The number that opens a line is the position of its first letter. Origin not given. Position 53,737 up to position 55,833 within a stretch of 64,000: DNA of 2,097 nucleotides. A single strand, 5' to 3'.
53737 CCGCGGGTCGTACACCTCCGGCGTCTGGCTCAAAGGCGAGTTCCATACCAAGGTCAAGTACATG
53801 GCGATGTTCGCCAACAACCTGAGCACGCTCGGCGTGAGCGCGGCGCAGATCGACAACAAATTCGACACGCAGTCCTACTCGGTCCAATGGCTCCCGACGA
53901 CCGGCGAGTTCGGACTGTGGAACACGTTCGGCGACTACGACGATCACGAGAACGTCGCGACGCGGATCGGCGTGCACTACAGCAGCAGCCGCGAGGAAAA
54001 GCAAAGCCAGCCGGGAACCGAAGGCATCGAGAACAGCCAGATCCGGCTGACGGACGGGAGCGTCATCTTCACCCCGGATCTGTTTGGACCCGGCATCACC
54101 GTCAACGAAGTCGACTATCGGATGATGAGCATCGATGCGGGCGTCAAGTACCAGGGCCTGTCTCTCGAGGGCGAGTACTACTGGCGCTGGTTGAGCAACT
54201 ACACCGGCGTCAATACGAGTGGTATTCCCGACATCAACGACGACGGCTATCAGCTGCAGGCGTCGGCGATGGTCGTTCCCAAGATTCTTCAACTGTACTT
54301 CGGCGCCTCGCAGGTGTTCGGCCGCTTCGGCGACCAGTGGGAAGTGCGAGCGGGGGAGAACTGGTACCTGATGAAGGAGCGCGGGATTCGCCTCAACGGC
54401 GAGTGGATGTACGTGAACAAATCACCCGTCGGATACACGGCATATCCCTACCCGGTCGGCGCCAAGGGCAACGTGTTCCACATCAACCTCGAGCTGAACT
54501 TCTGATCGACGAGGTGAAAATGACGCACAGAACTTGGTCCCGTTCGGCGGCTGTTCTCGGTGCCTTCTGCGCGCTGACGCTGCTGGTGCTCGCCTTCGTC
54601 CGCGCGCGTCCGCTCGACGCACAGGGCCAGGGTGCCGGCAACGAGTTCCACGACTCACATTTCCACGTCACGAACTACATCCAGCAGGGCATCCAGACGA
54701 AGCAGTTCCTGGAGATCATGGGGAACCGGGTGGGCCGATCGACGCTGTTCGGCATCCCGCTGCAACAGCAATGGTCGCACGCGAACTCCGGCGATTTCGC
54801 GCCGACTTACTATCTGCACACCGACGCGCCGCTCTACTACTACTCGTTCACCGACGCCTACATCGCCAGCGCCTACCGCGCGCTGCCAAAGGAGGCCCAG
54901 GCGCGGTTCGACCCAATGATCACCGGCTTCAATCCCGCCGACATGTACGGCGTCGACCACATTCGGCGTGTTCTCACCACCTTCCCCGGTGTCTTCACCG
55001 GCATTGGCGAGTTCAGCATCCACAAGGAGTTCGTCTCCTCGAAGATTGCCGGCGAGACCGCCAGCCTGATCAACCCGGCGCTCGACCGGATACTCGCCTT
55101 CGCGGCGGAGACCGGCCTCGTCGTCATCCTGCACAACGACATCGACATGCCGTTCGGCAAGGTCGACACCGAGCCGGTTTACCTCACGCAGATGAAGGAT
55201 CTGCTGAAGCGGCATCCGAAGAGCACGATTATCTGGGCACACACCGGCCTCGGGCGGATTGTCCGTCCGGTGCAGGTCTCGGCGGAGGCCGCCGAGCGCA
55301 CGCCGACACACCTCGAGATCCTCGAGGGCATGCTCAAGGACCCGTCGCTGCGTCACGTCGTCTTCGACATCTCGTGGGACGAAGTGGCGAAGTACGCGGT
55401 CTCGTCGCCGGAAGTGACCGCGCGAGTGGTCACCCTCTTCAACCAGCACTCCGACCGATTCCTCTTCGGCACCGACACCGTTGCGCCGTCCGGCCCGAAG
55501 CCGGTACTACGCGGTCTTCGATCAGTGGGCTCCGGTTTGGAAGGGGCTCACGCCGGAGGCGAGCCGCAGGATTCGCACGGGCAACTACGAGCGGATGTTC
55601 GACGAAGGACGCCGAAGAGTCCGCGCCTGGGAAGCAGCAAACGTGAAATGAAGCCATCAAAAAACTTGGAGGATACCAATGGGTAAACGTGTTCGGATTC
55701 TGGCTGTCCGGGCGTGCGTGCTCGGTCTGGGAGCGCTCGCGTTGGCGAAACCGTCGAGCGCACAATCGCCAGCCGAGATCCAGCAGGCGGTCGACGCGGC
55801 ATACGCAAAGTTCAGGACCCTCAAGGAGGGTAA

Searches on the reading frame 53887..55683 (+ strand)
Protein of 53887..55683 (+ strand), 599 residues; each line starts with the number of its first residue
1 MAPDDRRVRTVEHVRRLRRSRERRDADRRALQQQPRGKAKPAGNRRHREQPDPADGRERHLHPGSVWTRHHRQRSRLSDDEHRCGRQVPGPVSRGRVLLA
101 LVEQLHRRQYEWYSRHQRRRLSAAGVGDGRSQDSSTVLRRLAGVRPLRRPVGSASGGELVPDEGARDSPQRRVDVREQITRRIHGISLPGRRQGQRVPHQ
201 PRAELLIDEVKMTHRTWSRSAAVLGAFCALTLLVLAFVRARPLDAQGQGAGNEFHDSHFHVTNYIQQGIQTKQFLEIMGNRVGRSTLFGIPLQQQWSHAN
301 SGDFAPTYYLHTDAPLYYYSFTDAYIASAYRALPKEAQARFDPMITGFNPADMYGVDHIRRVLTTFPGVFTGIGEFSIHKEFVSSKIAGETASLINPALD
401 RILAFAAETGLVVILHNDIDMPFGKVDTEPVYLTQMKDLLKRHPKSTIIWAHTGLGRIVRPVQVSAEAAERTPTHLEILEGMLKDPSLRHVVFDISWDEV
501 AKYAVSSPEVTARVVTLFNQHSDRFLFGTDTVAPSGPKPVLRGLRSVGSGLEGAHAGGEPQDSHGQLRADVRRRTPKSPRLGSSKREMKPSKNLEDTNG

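Call 55: search_protein_families(library=pfam, proteins=[window:53887-55683:+], max_evalue=0.00001)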
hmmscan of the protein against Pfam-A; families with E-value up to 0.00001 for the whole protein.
window:53887-55683:+ (599 aa): 1 family
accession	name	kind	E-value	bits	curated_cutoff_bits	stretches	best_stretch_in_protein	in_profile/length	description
PF04909.20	Amidohydro_2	-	4.4e-10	40.2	26.4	1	389-535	116-251/289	Amidohydrolase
